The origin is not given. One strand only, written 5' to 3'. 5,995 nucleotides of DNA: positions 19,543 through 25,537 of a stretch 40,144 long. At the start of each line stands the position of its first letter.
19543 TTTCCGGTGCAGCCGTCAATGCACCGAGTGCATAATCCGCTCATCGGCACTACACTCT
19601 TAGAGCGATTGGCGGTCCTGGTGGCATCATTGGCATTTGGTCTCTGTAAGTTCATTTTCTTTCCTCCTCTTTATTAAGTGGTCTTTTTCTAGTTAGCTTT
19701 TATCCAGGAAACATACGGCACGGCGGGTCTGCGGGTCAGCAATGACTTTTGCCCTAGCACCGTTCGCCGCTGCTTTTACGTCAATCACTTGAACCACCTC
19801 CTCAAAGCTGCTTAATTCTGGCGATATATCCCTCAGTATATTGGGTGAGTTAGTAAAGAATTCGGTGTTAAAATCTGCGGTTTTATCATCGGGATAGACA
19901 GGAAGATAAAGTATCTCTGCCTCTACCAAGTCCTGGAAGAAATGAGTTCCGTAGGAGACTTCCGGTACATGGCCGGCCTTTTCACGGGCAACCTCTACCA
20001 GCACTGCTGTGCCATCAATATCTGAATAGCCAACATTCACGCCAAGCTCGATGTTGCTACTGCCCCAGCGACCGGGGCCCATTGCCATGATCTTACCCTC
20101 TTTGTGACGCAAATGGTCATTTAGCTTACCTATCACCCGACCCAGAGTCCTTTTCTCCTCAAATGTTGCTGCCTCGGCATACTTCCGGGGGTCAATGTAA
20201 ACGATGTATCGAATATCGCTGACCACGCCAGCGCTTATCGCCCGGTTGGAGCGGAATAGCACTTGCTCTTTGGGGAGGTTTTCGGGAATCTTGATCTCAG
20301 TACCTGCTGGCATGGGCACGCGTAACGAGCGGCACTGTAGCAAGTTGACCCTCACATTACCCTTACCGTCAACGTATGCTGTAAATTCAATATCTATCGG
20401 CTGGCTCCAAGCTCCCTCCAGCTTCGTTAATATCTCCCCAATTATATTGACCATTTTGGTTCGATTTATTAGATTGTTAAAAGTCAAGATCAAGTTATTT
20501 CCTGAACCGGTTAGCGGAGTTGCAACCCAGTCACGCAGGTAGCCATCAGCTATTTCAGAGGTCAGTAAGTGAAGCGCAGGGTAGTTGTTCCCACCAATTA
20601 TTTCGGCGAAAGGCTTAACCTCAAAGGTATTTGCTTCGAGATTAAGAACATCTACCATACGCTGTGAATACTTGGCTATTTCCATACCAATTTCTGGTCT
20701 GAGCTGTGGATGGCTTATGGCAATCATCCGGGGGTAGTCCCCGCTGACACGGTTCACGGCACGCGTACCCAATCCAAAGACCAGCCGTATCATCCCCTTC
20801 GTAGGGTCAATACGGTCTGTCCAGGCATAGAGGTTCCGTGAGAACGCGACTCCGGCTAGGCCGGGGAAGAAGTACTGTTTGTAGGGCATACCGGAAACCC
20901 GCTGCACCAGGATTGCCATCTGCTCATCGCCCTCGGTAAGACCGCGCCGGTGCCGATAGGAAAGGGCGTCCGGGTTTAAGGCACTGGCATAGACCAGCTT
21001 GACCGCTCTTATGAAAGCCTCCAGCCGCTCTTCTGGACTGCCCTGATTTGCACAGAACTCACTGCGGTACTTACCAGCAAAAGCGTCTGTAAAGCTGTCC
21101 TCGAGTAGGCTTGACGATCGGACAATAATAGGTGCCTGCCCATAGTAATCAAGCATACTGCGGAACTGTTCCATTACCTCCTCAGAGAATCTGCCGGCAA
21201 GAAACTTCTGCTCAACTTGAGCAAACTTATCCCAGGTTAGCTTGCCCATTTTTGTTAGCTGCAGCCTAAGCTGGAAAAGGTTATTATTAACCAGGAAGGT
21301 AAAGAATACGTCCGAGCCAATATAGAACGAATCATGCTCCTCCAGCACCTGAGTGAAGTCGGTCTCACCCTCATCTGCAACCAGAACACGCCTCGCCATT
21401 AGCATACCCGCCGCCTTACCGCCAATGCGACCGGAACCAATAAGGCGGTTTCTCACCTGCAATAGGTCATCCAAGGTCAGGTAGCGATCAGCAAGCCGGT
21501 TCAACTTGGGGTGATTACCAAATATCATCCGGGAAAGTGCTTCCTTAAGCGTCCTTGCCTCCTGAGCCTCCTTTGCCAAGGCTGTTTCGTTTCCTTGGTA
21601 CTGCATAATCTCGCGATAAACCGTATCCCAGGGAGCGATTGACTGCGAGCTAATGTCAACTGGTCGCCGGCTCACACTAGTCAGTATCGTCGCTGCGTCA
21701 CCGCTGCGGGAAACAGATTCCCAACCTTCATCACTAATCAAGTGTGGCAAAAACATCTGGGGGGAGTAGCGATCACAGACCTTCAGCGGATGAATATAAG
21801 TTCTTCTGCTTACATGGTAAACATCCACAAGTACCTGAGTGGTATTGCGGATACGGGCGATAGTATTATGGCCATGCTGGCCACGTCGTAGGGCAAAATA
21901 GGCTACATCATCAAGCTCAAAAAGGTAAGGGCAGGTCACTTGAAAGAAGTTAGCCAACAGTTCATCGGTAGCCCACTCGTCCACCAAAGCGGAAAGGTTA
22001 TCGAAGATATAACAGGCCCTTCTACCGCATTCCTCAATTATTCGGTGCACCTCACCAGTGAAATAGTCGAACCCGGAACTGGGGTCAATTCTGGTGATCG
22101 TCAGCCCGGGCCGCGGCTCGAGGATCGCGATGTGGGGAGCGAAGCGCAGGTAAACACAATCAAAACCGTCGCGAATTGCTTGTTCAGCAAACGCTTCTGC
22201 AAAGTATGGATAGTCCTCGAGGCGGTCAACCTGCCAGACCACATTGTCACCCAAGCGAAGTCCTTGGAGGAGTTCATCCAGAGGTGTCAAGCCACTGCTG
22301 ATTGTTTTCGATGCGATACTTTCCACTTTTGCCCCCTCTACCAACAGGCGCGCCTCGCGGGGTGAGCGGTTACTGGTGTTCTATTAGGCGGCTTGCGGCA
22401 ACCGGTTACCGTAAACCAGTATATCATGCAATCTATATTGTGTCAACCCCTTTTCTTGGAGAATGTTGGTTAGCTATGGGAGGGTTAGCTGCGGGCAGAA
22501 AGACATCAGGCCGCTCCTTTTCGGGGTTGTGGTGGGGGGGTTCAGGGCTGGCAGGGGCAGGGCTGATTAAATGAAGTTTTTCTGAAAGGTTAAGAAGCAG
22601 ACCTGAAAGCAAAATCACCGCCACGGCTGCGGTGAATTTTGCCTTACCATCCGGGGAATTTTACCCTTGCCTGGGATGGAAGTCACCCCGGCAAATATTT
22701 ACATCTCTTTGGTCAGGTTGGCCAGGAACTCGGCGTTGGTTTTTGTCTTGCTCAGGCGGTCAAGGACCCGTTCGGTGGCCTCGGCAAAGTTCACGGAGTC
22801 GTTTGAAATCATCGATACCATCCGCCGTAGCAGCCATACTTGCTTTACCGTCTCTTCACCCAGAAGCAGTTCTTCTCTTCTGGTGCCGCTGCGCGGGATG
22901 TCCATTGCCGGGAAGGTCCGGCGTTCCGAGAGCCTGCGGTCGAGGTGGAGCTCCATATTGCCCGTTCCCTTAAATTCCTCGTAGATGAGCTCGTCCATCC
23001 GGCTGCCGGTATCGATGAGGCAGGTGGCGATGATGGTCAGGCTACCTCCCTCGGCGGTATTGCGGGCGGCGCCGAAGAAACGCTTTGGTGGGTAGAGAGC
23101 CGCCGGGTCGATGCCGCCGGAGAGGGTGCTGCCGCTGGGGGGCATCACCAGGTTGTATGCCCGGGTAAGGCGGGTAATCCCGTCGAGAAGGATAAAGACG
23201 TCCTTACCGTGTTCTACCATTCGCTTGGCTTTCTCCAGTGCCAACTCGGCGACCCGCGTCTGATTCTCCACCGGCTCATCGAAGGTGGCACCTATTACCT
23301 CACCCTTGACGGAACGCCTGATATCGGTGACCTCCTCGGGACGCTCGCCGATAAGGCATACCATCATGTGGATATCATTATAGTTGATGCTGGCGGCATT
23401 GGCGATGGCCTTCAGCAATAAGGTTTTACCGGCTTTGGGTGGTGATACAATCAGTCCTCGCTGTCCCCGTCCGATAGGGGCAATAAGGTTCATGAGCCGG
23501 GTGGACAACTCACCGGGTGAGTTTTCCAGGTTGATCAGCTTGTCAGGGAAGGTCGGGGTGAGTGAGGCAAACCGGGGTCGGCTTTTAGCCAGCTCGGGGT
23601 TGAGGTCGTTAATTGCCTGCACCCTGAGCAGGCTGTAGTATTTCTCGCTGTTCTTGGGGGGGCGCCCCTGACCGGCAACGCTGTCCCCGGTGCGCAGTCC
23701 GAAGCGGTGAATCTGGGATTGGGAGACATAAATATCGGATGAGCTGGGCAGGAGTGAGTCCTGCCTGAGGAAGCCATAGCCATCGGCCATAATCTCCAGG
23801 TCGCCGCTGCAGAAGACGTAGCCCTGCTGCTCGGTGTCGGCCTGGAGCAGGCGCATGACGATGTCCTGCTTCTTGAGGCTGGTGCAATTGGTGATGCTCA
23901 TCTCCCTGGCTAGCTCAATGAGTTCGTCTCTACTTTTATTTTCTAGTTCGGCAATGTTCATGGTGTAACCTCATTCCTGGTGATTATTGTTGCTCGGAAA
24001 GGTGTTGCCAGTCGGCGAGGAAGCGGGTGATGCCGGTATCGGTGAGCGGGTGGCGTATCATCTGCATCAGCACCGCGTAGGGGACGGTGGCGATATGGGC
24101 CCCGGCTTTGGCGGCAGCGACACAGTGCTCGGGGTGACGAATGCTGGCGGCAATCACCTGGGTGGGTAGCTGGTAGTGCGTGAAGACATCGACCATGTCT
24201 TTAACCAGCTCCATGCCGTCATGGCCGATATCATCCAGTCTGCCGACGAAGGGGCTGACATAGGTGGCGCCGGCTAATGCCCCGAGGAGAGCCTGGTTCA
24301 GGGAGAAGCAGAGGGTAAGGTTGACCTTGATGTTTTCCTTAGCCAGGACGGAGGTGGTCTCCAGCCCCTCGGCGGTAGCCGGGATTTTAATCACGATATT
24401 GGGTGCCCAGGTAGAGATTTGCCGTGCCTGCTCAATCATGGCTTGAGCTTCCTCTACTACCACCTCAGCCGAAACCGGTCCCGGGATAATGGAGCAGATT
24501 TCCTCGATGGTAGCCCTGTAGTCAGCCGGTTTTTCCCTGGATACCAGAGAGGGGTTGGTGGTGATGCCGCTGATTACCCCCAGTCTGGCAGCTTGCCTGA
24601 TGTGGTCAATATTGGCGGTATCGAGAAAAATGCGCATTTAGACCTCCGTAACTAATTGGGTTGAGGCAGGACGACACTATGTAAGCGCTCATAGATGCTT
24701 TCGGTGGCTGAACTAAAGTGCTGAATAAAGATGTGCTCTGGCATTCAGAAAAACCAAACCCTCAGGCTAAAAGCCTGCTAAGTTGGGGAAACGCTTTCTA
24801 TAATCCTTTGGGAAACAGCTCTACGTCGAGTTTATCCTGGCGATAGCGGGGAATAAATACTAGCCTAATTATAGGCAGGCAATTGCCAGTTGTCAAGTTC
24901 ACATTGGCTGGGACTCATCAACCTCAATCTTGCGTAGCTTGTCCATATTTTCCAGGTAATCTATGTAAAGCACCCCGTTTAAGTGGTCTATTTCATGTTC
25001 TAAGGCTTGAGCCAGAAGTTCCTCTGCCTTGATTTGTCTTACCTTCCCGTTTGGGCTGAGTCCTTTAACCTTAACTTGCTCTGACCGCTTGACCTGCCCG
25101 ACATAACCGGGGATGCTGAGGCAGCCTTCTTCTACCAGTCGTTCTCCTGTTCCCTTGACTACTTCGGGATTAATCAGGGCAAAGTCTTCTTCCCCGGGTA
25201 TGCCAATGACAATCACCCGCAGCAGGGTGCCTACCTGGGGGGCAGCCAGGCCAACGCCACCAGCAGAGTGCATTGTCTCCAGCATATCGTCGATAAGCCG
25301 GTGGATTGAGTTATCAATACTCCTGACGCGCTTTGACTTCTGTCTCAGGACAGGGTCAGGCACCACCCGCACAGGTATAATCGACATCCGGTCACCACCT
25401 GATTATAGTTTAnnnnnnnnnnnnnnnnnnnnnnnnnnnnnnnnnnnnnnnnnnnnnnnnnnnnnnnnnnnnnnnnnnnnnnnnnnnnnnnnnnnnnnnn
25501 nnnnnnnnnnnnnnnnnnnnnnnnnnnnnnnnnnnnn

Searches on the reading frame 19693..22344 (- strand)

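Call 95: search_protein_families(library=pfam, proteins=[window:19693-22344:-], max_evalue=0.00001)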
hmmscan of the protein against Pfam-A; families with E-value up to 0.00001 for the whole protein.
window:19693-22344:- (883 aa): 1 family
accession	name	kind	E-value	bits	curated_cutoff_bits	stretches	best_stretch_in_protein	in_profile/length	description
PF01326.24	PPDK_N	-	7.8e-44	150.7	27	1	306-676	3-311/328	Pyruvate phosphate dikinase, AMP/ATP-binding domain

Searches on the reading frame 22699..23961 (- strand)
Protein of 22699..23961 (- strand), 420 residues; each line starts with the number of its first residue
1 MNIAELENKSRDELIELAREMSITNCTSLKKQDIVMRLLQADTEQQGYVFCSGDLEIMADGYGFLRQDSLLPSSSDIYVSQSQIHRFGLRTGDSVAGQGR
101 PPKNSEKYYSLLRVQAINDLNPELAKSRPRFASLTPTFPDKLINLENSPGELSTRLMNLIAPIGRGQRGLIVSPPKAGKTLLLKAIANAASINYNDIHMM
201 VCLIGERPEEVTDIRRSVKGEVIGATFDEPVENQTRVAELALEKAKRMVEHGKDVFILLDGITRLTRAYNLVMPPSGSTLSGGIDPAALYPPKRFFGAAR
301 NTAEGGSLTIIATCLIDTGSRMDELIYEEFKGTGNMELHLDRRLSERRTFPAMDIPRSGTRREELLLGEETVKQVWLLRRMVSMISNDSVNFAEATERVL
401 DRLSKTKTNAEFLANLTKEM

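Call 95: search_protein_families(library=pfam, proteins=[window:22699-23961:-], max_evalue=0.00001)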
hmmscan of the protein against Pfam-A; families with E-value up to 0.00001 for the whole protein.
window:22699-23961:- (420 aa): 3 families
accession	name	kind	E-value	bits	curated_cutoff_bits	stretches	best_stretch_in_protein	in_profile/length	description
PF07497.18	Rho_RNA_bind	-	4.6e-30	103.7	27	1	52-123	2-73/73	Rho termination factor, RNA-binding domain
PF00006.31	ATP-synt_ab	-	1.9e-23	83.7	29.5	1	155-358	3-211/213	ATP synthase alpha/beta family, nucleotide-binding domain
PF07498.18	Rho_N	-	7.8e-10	39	24.9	1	5-47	1-43/43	Rho termination factor, N-terminal domain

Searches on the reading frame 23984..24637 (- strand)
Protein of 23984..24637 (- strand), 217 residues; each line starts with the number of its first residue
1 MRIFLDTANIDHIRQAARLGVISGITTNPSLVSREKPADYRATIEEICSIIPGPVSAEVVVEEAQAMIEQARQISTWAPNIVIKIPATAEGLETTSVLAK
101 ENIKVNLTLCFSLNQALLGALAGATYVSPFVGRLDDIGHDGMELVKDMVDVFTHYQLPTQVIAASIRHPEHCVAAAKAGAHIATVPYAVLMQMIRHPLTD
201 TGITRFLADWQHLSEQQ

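Call 95: search_protein_families(library=pfam, proteins=[window:23984-24637:-], max_evalue=0.00001)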
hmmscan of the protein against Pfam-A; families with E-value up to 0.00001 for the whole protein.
window:23984-24637:- (217 aa): 1 family
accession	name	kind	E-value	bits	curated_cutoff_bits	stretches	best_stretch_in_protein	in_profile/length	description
PF00923.25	TAL_FSA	-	5.4e-59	200.3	27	1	3-215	1-283/285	Transaldolase/Fructose-6-phosphate aldolase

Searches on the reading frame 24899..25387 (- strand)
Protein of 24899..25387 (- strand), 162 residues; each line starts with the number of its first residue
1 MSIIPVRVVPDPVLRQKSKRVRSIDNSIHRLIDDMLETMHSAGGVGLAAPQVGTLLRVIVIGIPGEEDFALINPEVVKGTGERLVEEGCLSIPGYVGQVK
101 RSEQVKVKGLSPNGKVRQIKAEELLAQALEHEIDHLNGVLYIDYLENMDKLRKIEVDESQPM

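Call 95: search_protein_families(library=pfam, proteins=[window:24899-25387:-], max_evalue=0.00001)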
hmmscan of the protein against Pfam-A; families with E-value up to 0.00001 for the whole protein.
window:24899-25387:- (162 aa): 1 family
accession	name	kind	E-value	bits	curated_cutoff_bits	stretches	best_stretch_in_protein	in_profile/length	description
PF01327.26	Pep_deformylase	-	2.9e-46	157.3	22.8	1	5-149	3-154/156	Polypeptide deformylase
